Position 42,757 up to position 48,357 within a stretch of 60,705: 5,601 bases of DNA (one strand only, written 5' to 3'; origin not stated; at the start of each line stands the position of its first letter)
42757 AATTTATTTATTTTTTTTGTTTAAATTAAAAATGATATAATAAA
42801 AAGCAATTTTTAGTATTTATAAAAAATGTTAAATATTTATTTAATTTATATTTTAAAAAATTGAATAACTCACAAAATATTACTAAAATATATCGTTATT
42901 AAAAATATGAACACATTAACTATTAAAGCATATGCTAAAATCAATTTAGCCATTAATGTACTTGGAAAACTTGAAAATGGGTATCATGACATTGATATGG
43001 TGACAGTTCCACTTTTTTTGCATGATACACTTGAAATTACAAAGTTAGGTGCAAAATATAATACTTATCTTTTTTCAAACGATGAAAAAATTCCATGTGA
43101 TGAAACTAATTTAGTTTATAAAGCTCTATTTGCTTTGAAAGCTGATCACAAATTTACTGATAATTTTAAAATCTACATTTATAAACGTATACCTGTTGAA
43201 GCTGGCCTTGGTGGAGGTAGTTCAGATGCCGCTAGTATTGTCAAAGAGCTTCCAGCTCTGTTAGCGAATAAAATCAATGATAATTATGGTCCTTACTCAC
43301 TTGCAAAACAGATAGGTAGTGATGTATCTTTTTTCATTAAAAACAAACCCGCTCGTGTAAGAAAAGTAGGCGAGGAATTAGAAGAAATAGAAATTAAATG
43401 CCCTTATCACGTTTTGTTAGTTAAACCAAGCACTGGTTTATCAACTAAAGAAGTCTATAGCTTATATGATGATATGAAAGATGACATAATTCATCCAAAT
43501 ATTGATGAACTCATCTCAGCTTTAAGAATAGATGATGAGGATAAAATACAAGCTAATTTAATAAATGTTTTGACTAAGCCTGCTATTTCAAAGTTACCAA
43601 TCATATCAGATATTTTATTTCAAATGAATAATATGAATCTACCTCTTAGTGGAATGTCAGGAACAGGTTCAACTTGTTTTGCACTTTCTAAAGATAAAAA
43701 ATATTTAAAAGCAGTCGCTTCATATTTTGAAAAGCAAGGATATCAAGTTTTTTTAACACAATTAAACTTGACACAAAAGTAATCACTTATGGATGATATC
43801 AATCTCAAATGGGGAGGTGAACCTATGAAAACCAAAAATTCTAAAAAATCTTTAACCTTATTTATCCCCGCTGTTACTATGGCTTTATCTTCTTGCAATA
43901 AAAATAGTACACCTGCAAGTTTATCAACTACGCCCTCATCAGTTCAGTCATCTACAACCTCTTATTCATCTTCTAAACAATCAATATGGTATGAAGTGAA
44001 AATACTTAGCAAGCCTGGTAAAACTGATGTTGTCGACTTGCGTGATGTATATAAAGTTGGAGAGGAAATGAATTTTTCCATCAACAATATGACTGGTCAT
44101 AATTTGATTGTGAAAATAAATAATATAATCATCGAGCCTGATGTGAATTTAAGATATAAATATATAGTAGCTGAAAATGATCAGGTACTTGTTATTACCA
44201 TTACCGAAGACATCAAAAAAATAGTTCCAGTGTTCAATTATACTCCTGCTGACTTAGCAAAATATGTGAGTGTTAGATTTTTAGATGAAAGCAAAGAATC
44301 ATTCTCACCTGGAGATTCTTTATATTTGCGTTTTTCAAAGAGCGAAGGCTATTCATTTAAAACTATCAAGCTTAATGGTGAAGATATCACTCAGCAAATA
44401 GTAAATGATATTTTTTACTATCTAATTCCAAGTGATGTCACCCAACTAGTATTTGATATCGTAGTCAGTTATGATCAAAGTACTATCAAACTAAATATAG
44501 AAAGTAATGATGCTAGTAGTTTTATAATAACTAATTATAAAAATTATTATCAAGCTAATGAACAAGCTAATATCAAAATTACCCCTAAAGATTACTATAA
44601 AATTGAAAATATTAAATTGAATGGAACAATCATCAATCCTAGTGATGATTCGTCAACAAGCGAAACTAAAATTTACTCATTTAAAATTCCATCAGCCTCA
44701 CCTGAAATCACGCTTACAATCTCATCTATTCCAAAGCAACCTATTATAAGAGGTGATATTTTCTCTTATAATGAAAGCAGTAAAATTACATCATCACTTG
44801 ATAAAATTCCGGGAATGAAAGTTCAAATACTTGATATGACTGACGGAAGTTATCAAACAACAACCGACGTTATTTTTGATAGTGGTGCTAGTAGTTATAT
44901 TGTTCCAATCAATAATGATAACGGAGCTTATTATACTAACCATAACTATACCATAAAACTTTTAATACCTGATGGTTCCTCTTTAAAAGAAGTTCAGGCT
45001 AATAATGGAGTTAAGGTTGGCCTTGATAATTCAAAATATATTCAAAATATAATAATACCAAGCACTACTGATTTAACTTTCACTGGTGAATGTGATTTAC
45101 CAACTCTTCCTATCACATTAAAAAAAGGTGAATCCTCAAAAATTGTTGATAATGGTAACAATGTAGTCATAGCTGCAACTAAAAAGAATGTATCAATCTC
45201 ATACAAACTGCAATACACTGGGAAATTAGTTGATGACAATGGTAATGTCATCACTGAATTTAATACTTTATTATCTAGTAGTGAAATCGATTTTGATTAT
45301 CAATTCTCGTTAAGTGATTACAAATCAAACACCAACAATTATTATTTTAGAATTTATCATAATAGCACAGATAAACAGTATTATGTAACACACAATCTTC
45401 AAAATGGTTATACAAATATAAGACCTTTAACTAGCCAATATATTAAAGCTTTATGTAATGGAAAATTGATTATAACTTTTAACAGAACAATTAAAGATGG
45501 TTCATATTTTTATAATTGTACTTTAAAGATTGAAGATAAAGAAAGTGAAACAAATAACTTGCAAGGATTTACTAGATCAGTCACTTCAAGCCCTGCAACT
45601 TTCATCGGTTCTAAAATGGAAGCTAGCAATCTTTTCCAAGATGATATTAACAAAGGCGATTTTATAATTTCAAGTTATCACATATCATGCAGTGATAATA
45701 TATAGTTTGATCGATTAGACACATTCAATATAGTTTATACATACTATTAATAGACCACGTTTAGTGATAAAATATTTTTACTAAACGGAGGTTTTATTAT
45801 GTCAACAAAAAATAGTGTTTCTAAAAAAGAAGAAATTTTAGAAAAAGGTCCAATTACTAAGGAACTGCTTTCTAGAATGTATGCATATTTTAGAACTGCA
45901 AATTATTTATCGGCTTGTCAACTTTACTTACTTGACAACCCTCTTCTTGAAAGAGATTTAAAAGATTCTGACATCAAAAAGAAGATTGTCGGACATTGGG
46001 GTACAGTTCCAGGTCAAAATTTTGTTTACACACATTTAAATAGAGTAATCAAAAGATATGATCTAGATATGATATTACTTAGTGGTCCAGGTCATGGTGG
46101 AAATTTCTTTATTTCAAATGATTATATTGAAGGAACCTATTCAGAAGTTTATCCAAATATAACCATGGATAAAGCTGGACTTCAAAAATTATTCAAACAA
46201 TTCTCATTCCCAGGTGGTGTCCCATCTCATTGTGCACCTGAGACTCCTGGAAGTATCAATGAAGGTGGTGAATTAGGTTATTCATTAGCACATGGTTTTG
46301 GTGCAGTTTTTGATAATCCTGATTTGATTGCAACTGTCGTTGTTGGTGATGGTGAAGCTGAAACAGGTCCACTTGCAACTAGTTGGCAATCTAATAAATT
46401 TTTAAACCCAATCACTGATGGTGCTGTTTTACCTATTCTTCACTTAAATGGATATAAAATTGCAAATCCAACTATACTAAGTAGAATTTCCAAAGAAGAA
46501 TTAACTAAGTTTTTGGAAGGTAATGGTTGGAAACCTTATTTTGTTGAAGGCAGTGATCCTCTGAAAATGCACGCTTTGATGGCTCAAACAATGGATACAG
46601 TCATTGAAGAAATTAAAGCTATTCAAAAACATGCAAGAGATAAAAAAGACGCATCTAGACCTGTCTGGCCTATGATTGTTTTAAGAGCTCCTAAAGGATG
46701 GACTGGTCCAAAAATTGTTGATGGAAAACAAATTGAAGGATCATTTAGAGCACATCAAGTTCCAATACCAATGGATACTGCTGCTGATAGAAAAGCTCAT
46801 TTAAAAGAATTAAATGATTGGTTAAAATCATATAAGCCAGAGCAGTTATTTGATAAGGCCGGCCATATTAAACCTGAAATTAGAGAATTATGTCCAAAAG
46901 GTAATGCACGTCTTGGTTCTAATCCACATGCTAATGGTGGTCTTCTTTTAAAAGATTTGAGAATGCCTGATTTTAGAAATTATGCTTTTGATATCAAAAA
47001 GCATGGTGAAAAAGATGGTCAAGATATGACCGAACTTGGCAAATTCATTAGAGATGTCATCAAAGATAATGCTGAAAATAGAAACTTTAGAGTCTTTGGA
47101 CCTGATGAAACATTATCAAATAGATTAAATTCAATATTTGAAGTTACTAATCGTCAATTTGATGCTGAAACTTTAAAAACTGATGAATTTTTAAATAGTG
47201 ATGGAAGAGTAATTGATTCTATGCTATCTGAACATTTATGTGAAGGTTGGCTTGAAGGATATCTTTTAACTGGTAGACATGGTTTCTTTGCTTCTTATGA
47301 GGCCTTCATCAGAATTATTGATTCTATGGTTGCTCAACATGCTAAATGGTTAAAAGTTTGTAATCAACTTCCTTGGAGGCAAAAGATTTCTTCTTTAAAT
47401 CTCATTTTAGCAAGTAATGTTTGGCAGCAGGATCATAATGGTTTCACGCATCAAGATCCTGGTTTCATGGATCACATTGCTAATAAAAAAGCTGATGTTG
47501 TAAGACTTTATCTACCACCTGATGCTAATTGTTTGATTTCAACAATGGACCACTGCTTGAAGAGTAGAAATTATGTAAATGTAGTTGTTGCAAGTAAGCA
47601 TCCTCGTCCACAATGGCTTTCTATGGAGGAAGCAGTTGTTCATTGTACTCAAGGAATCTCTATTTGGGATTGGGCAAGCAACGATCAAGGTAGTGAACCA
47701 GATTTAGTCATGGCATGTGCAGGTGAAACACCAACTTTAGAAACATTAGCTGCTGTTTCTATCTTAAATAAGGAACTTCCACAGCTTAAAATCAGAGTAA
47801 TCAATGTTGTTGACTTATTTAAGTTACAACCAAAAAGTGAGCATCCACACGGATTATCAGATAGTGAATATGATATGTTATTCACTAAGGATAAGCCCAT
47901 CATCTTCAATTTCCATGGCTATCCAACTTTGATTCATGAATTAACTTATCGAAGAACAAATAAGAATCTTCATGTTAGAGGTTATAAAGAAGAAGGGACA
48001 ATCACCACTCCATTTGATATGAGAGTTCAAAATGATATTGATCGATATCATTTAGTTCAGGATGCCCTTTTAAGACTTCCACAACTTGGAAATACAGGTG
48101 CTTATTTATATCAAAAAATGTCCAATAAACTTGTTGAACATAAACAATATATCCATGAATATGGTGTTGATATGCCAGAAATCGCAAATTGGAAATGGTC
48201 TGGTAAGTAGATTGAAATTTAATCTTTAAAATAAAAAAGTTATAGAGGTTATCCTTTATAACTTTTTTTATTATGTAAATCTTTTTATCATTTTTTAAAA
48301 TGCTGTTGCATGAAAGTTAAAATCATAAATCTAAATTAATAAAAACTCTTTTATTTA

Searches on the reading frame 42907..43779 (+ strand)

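Call 86: search_protein_families(library=pfam, proteins=[window:42907-43779:+], max_evalue=0.0001)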
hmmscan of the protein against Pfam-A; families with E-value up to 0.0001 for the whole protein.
window:42907-43779:+ (291 aa): 2 families
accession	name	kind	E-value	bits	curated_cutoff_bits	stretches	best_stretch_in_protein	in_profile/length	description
PF00288.32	GHMP_kinases_N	-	2.2e-10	41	22.3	1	68-144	1-84/87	GHMP kinases N terminal domain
PF08544.19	GHMP_kinases_C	-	8e-06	26.6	21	1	218-279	24-84/85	GHMP kinases C terminal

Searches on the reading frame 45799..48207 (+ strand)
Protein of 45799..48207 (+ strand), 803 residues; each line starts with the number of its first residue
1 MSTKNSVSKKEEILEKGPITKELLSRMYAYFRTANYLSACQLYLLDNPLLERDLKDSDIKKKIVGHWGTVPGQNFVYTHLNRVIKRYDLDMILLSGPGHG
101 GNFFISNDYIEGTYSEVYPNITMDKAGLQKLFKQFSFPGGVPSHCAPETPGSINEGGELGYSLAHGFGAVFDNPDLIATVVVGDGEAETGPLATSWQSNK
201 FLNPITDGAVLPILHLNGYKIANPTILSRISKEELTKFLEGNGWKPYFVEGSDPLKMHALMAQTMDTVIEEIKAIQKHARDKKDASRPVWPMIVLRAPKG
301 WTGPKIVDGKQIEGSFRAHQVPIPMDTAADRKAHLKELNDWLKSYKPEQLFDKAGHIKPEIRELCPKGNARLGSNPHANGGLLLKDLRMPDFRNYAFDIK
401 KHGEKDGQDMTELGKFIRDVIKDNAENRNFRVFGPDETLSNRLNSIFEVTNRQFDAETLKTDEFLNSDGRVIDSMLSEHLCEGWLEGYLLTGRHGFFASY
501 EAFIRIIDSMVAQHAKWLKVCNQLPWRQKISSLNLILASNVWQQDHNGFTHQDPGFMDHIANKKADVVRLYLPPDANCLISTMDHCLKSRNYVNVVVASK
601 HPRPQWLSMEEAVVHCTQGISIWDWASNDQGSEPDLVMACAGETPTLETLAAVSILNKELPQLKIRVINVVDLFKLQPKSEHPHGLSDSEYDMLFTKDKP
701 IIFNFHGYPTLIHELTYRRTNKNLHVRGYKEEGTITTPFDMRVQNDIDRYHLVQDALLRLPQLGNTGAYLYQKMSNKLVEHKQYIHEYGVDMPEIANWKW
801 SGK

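Call 86: search_protein_families(library=pfam, proteins=[window:45799-48207:+], max_evalue=0.0001)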
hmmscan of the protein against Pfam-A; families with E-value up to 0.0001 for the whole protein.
window:45799-48207:+ (803 aa): 3 families
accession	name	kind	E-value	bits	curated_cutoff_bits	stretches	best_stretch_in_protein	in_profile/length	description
PF09364.15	XFP_N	-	3.3e-178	592.5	23.7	1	19-382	2-363/364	XFP N-terminal domain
PF09363.15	XFP_C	-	9.5e-98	326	23.4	1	600-800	1-202/202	XFP C-terminal domain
PF03894.20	XFP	-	5.5e-86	287.3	22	1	412-589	2-177/177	D-xylulose 5-phosphate/D-fructose 6-phosphate phosphoketolase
